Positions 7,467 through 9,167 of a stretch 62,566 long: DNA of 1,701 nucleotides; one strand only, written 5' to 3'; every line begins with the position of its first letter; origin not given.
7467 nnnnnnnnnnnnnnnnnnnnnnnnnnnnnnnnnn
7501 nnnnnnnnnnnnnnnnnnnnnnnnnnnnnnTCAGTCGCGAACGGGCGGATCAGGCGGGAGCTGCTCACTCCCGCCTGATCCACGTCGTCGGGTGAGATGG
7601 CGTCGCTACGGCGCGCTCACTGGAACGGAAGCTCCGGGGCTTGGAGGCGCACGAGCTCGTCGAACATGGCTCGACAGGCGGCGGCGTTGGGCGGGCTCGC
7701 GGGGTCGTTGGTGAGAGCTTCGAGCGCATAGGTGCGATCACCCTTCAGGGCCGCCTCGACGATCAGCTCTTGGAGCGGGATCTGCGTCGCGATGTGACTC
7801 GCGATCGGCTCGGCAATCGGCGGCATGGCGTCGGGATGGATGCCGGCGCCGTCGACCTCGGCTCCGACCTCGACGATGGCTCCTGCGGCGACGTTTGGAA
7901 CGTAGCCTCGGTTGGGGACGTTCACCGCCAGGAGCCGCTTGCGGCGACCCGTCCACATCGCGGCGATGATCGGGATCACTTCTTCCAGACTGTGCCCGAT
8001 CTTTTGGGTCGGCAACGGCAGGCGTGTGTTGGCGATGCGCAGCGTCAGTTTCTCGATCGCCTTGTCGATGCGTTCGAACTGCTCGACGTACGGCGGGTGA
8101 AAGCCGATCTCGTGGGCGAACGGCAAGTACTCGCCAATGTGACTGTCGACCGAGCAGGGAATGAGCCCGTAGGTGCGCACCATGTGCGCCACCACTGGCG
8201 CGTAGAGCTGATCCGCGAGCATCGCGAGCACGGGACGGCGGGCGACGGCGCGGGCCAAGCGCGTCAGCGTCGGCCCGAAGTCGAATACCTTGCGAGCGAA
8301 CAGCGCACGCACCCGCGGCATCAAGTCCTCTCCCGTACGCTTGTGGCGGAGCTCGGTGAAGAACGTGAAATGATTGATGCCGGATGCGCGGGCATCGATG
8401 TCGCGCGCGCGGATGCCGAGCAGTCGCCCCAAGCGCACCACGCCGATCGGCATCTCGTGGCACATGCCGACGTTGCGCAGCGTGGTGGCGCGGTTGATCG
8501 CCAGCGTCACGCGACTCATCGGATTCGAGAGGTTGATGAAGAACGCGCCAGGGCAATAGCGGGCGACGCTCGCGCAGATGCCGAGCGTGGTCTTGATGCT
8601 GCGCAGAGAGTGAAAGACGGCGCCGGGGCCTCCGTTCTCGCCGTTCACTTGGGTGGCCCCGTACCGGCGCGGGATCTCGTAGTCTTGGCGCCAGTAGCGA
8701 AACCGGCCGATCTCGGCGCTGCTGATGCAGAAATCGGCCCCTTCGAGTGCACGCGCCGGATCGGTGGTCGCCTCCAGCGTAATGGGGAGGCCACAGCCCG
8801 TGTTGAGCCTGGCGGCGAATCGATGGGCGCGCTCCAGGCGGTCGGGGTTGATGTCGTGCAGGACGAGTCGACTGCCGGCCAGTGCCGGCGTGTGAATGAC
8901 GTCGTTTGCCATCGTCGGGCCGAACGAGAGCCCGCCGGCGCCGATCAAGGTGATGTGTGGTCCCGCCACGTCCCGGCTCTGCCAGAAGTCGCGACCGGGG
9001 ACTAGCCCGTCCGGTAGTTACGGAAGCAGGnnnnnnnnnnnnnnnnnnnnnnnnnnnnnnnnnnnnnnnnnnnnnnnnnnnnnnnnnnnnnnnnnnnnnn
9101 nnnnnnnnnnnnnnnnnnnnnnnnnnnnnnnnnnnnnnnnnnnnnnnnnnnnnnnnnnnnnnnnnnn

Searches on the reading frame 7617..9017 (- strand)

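Call 47: search_protein_families(library=pfam, proteins=[window:7617-9017:-], max_evalue=0.001)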
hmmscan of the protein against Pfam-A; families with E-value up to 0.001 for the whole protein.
window:7617-9017:- (466 aa): 2 families
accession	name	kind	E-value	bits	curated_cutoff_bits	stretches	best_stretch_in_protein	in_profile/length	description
PF02056.22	Glyco_hydro_4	-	6.3e-39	133.9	23.2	1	22-193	2-173/183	Family 4 glycosyl hydrolase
PF11975.13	Glyco_hydro_4C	-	7.2e-37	127.9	24.1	1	212-439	2-209/211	Family 4 glycosyl hydrolase C-terminal domain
